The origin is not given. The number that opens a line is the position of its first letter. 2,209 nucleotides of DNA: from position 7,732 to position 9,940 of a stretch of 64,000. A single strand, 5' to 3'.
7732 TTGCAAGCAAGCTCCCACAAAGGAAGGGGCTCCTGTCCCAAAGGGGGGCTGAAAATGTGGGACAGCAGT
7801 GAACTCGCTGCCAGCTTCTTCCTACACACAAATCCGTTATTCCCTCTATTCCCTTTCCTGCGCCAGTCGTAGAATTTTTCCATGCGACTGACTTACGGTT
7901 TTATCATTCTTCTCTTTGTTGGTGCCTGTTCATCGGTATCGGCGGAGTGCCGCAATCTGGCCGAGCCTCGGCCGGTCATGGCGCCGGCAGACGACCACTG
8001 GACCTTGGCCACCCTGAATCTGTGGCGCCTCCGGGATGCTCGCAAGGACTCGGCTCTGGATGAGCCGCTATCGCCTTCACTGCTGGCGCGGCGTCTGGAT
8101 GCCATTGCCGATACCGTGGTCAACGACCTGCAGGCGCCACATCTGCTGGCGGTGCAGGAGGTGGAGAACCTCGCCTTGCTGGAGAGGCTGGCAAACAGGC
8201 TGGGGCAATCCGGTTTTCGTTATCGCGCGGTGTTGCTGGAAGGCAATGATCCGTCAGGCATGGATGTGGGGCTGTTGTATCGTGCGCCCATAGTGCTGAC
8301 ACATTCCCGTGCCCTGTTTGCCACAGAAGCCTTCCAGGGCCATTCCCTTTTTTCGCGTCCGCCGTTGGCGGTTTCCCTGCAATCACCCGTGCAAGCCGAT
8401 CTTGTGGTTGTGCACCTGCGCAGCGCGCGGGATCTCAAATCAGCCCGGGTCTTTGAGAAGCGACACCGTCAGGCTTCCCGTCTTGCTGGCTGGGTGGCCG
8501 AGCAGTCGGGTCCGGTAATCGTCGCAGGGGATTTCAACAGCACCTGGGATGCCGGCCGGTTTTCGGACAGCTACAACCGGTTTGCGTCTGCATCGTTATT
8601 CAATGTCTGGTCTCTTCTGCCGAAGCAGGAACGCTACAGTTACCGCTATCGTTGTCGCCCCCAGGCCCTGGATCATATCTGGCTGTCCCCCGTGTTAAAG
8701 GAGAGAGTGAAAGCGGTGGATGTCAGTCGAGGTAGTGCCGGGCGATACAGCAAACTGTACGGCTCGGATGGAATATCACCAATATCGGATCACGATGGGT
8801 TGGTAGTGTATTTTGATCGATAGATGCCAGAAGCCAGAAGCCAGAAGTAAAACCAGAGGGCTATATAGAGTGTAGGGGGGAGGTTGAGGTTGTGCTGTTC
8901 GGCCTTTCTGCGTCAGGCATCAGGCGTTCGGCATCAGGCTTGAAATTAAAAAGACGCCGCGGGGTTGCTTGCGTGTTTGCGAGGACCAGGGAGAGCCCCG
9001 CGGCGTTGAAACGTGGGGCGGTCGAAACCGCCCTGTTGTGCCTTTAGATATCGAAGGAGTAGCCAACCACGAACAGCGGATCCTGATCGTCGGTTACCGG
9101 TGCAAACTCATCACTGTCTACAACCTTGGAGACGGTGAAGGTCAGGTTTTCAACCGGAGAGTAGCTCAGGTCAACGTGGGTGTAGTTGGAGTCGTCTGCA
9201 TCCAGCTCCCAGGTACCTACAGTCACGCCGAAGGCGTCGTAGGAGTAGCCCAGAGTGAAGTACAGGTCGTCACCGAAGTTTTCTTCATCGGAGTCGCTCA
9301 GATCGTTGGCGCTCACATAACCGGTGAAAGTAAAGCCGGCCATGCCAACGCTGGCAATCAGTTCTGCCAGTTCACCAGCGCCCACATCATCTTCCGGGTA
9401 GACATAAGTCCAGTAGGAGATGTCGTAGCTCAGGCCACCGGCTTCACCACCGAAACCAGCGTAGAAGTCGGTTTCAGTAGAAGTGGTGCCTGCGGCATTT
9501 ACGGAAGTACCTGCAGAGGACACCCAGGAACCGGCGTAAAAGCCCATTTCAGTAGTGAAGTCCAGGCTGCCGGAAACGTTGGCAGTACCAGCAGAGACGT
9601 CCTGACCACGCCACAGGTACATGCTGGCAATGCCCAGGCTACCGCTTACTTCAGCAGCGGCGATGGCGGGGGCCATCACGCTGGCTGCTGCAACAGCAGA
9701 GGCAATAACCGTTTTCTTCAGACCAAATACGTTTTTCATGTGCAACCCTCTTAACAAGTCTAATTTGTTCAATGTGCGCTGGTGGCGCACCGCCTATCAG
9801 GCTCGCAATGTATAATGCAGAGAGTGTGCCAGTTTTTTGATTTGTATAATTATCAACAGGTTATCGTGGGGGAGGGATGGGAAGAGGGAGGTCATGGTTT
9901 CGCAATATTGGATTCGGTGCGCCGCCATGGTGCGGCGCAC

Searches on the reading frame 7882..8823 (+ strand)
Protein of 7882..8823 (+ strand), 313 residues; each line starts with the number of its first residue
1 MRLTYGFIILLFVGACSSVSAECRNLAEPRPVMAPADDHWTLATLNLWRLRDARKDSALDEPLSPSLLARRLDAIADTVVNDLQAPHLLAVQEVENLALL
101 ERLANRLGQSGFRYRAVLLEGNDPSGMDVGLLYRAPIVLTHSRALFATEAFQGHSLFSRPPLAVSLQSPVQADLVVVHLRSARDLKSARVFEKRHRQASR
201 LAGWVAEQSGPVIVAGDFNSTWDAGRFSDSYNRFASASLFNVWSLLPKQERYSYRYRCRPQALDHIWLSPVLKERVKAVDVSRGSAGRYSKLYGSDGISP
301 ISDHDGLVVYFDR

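Call 45: search_protein_families(library=pfam, proteins=[window:7882-8823:+], max_evalue=0.001)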
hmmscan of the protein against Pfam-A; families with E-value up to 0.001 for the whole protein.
window:7882-8823:+ (313 aa): 2 families
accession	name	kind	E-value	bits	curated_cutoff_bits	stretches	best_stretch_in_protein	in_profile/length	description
PF03372.29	Exo_endo_phos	-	3.5e-16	60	24.5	1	43-304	1-225/225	Endonuclease/Exonuclease/phosphatase family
PF19580.5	Exo_endo_phos_3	-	5.6e-07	29.3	27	1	72-273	41-253/311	Endonuclease/Exonuclease/phosphatase family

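Call 52: find_encoding_contigs(protein=window:7882-8823:+, flank=1500, max_places=10)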
Protein window:7882-8823:+ (313 aa): 22 contigs read that carry it; 10 places shown.
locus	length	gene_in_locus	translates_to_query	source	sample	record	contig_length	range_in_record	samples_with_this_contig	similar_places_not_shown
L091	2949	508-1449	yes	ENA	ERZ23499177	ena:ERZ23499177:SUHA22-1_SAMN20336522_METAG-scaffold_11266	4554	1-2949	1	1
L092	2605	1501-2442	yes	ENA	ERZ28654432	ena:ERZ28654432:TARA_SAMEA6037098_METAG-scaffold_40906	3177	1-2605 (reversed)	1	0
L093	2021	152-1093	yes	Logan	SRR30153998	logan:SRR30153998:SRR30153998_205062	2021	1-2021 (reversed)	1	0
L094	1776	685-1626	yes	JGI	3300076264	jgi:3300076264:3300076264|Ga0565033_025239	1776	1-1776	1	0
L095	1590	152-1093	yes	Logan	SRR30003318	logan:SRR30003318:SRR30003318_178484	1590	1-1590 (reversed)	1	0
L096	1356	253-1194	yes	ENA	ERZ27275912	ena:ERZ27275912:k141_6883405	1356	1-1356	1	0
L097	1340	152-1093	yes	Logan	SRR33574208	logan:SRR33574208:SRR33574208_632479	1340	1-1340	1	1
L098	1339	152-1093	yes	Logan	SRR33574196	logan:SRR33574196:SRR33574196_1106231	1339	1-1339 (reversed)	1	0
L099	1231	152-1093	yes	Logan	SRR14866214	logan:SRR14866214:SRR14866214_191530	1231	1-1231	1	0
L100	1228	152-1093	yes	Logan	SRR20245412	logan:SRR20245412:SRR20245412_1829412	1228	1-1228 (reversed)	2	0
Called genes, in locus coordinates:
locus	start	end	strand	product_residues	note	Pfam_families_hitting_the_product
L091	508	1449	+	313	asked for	PF03372:Exo_endo_phos, PF19580:Exo_endo_phos_3 (weak)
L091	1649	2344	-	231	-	PF09694:Gcw_chp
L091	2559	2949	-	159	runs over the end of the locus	-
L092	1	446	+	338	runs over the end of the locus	?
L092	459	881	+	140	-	-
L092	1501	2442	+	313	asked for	PF03372:Exo_endo_phos, PF19580:Exo_endo_phos_3 (weak)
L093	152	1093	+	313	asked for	PF03372:Exo_endo_phos, PF19580:Exo_endo_phos_3 (weak)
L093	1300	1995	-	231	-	PF09694:Gcw_chp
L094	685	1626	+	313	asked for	PF03372:Exo_endo_phos, PF19580:Exo_endo_phos_3 (weak)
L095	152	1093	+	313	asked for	PF03372:Exo_endo_phos, PF19580:Exo_endo_phos_3 (weak)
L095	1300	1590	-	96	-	?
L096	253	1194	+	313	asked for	PF03372:Exo_endo_phos, PF19580:Exo_endo_phos_3 (weak)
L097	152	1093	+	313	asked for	PF03372:Exo_endo_phos, PF19580:Exo_endo_phos_3 (weak)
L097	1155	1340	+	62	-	?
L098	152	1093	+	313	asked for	PF03372:Exo_endo_phos, PF19580:Exo_endo_phos_3 (weak)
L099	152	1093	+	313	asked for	PF03372:Exo_endo_phos, PF19580:Exo_endo_phos_3 (weak)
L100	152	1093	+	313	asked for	PF03372:Exo_endo_phos, PF19580:Exo_endo_phos_3 (weak)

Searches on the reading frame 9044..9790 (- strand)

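Call 45: search_protein_families(library=pfam, proteins=[window:9044-9790:-], max_evalue=0.001)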
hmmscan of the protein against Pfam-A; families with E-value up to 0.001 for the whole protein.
window:9044-9790:- (248 aa): 1 family
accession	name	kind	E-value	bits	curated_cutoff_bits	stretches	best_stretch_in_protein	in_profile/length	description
PF09694.16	Gcw_chp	-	1.4e-16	61.6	24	1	44-182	6-148/230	Bacterial protein of unknown function (Gcw_chp)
